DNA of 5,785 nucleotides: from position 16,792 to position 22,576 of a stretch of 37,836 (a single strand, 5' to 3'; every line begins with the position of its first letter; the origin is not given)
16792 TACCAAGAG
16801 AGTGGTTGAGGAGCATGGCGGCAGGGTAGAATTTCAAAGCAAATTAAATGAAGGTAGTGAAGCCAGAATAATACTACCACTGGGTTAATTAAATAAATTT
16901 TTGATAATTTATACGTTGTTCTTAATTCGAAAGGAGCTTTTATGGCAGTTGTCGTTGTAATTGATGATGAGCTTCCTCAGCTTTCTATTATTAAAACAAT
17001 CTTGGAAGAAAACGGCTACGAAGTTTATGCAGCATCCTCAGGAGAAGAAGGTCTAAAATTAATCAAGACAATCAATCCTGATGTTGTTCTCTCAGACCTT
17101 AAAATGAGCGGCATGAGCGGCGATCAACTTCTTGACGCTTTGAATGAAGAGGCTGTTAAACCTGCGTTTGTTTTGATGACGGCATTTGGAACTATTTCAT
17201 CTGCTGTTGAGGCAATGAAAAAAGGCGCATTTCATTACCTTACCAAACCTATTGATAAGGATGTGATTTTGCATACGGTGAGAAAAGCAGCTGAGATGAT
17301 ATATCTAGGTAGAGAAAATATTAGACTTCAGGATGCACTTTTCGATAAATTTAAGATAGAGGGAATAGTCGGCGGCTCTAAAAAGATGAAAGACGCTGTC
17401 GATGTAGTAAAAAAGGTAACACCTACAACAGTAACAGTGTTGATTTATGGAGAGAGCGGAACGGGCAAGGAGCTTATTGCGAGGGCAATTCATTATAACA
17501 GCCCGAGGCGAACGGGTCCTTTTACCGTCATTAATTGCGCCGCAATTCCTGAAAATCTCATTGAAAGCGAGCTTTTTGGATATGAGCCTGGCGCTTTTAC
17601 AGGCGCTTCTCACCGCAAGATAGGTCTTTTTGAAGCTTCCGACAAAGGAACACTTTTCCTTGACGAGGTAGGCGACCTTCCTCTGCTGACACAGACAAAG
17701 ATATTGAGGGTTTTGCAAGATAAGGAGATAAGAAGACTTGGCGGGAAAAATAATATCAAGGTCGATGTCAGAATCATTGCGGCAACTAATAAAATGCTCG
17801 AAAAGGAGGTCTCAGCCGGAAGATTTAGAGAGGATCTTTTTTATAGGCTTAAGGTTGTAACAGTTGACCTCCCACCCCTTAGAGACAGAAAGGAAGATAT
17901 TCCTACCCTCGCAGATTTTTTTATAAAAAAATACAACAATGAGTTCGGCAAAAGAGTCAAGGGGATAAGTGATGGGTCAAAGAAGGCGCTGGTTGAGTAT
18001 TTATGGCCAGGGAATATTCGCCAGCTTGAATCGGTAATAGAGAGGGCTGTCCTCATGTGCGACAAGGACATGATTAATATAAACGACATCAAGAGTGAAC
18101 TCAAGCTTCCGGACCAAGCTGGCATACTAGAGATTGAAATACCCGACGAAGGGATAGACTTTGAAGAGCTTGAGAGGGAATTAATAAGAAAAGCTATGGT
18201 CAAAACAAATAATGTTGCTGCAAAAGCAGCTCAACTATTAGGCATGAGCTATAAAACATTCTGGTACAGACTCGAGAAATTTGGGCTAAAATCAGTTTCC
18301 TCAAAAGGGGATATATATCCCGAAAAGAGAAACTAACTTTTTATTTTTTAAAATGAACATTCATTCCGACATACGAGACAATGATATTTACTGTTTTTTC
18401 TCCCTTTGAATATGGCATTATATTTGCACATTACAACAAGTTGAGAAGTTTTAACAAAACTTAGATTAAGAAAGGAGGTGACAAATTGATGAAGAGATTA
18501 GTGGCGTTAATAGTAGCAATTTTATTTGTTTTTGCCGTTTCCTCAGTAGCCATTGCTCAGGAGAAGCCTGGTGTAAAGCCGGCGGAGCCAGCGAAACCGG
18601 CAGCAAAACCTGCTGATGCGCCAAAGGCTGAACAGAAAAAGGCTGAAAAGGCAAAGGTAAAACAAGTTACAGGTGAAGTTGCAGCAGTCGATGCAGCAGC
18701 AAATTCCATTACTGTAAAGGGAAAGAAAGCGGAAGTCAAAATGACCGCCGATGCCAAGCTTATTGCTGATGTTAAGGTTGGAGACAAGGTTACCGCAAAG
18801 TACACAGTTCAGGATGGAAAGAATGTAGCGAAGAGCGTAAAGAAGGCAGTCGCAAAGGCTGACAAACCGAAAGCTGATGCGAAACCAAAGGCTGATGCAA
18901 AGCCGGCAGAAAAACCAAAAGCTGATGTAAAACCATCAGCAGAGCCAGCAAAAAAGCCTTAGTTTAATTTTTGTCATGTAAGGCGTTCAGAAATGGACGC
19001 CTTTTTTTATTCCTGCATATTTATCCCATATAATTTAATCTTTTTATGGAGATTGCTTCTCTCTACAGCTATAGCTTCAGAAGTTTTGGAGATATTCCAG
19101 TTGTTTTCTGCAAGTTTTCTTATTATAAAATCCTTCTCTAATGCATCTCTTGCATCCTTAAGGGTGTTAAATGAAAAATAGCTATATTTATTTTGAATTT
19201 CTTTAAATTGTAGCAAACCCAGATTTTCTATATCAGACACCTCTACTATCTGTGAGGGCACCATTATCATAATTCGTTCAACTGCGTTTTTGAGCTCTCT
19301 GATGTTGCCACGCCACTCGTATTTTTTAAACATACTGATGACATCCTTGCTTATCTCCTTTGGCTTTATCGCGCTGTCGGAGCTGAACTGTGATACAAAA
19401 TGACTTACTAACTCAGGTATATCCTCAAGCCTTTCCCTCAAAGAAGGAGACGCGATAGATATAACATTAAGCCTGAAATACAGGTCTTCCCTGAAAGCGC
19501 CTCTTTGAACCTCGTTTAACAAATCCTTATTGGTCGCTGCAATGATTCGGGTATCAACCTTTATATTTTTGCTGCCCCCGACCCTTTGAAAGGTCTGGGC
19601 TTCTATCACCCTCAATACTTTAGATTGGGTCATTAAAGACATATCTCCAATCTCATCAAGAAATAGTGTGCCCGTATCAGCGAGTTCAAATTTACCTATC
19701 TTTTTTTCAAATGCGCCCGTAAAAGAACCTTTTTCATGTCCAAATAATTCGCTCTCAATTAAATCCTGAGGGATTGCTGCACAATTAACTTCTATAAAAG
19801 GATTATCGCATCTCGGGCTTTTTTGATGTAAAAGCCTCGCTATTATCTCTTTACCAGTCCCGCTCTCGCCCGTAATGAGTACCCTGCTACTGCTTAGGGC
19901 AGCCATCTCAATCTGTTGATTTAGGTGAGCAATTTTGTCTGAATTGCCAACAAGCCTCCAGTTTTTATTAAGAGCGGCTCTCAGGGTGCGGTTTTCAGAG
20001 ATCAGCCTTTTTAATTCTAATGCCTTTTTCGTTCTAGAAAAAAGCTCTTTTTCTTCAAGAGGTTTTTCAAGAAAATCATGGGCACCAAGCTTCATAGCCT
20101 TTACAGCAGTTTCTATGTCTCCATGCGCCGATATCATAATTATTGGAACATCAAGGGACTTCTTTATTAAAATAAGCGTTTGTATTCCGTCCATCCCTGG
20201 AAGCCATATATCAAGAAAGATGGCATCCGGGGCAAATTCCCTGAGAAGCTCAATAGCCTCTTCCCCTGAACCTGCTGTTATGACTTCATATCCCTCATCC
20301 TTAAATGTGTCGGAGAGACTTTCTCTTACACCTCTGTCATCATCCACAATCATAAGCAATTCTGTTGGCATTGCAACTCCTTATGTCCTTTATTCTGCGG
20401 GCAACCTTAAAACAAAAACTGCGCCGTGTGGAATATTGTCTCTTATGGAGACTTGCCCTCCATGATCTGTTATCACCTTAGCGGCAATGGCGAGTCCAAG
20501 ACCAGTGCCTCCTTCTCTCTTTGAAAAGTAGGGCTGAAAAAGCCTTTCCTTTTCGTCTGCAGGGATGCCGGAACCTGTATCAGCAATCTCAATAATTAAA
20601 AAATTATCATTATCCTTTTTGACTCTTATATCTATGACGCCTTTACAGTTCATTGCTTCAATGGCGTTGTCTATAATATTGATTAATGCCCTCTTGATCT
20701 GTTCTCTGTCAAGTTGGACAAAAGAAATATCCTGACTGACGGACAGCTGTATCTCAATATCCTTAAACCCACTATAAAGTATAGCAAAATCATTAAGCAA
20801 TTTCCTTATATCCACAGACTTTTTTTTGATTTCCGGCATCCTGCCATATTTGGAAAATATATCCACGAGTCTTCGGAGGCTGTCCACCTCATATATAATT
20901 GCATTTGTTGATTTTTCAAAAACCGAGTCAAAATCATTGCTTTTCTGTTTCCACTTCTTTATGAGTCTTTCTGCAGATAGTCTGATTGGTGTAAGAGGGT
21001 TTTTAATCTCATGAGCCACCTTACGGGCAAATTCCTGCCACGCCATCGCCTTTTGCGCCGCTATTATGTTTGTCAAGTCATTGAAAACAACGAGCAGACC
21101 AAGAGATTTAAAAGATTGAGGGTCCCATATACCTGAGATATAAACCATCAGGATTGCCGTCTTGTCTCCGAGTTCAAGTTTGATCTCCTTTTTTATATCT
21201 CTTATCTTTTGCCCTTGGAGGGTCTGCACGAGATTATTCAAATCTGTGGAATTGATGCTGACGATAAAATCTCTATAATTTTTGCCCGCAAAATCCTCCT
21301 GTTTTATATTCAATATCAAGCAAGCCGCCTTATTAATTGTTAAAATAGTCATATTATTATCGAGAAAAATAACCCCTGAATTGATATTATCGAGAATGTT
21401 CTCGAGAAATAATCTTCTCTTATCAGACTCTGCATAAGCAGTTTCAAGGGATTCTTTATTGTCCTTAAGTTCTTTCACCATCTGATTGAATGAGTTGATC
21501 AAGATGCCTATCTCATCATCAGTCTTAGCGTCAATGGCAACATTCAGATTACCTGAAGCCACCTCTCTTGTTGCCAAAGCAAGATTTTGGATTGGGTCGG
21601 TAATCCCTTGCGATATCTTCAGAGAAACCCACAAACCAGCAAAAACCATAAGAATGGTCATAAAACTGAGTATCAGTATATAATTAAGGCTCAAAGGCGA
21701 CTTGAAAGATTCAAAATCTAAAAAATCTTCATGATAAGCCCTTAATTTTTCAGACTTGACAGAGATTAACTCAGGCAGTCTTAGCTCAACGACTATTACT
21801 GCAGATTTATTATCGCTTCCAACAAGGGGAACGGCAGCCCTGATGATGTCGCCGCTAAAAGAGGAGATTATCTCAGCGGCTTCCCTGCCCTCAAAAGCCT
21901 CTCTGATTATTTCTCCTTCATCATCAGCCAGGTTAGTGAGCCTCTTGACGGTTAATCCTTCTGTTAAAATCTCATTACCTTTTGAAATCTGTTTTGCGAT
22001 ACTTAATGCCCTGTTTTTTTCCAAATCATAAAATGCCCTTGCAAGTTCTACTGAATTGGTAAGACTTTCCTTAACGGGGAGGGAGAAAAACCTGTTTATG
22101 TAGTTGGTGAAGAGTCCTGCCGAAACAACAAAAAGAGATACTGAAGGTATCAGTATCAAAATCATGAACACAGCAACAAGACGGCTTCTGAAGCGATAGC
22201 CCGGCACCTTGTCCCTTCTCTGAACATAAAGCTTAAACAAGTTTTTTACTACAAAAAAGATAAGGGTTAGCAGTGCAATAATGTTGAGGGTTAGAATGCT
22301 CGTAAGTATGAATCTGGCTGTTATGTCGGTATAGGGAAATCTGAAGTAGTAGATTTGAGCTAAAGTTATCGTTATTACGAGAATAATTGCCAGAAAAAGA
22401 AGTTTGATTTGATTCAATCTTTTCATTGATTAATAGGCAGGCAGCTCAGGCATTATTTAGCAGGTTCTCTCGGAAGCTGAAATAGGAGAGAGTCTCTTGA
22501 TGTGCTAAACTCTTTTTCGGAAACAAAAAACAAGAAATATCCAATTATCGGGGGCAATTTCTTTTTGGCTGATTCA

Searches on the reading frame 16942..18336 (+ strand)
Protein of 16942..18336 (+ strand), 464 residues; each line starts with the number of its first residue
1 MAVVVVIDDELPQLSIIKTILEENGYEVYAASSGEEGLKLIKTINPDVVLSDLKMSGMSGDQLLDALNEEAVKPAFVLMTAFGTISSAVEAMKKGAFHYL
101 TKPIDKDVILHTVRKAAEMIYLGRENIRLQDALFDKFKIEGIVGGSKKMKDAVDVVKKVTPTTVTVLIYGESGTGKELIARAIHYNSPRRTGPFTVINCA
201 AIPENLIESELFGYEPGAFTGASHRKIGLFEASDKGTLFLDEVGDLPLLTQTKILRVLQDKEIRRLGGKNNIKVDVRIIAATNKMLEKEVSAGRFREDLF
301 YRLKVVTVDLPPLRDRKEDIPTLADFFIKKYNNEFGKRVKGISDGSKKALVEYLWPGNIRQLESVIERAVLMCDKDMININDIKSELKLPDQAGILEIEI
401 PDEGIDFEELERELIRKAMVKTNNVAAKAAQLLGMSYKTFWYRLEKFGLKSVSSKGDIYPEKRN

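Call 19: search_protein_families(library=ncbifam, proteins=[window:16942-18336:+], max_evalue=0.00001)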
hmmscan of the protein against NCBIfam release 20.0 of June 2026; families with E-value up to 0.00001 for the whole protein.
window:16942-18336:+ (464 aa): 93 families (the best 25 are shown)
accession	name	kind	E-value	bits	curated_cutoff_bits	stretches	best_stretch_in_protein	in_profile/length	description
NF008469.0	PRK11361.1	equivalog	4.2e-132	441.1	714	1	3-450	6-457/461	acetoacetate metabolism transcriptional regulator AtoC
TIGR01818.1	ntrC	equivalog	1.4e-121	406.6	558.6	1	4-389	1-383/463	nitrogen regulation protein NR(I)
TIGR02915.1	PEP_resp_reg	equivalog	7.8e-121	404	502.6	1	6-450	3-445/445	PEP-CTERM-box response regulator transcription factor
NF041552.1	TF_PrdR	equivalog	2e-111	373.1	795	1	138-447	265-576/577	sigma-54 dependent transcriptional regulator PrdR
NF007689.0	PRK10365.1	equivalog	1.1e-110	370.5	760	1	4-444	8-439/441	sigma-54-dependent response regulator transcription factor ZraR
NF008176.1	PRK10923.1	equivalog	5.7e-107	358.2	620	1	3-388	5-386/469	nitrogen regulation protein NR(I)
TIGR01817.1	nifA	equivalog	5.9e-106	355.3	528.85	1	137-384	193-439/534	nif-specific transcriptional activator NifA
NF051870.1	NAssimRespRegNtrX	equivalog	7.2e-105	351.5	600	1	3-448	3-451/452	nitrogen assimilation response regulator NtrX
NF011695.0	PRK15115.1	equivalog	9.2e-104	347.6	763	1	2-450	7-439/445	two-component system response regulator GlrR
NF049963.1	RespRegFlgRCampy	domain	1.1e-100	337.6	750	1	1-447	1-427/429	fla regulon two-component system response regulator FlgR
NF041946.1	LuxO_transreg_Vib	equivalog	3.1e-96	323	800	1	15-394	10-387/463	quorum-sensing sigma-54 dependent transcriptional regulator LuxO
NF038308.1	RNA_repair_RtcR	equivalog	3.3e-96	323.2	650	1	84-449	122-518/530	RNA repair transcriptional activator RtcR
NF003451.0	PRK05022.1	equivalog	3.9e-95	319.5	476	1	137-439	187-500/512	nitric oxide reductase transcriptional regulator NorR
NF050807.1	TransRegFlbDCaul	equivalog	9.6e-94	314.8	750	1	12-448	11-439/454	sigma-54-dependent transcriptional regulator FlbD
NF041906.1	V4R_TF_MobR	exception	3.2e-91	306.5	999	1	137-447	229-544/544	phenol degradation transcriptional regulator MobR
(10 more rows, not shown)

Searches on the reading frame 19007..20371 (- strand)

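Call 70: search_protein_families(library=pfam, proteins=[window:19007-20371:-], max_evalue=1e-8)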
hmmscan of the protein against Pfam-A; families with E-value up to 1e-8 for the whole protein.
window:19007-20371:- (454 aa): 4 families
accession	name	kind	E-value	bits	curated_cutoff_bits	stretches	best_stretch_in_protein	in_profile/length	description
PF00158.32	Sigma54_activat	-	6.1e-71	238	20.2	1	140-306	1-167/168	Sigma-54 interaction domain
PF00072.30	Response_reg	-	2e-31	108.9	30.2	1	7-113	2-109/111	Response regulator receiver domain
PF25601.1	AAA_lid_14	-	7e-23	80.7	27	1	312-383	1-72/87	AAA+ ATPase lid domain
PF14532.12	Sigma54_activ_2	-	8.3e-23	81.6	25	1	141-311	1-138/138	Sigma-54 interaction domain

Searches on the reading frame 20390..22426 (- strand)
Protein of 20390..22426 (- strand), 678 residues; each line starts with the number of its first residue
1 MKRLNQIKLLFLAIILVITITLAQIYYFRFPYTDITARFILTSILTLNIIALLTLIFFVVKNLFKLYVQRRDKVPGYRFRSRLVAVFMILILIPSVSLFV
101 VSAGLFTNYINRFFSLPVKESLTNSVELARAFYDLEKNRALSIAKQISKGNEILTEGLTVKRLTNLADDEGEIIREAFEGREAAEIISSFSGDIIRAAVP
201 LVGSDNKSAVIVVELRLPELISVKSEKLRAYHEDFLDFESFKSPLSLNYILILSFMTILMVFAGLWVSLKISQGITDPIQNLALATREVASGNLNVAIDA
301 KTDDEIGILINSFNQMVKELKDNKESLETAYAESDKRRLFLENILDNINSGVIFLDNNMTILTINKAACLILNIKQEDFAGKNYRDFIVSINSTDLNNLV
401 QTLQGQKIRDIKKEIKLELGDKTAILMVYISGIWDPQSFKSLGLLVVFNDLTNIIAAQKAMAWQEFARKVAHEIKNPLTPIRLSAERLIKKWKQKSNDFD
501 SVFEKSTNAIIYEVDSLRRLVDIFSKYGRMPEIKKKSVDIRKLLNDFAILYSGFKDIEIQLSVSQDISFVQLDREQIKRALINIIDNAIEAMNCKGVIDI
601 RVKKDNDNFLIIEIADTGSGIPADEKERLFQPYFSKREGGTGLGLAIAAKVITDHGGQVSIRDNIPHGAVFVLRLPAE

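Call 70: search_protein_families(library=pfam, proteins=[window:20390-22426:-], max_evalue=1e-8)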
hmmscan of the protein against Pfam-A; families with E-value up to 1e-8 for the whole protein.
window:20390-22426:- (678 aa): 4 families
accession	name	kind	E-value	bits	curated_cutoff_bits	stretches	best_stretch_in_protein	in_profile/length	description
PF02518.31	HATPase_c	-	2.6e-24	86.2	26.4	1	573-677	2-109/111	Histidine kinase-, DNA gyrase B-, and HSP90-like ATPase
PF00672.30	HAMP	-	2.1e-13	50.8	25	1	273-321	4-52/53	HAMP domain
PF00512.31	HisKA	-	1.9e-10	41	26.9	1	463-524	2-57/66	His Kinase A (phospho-acceptor) domain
PF00989.32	PAS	-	9.7e-09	35.7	22.6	0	340-417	2-79/113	PAS fold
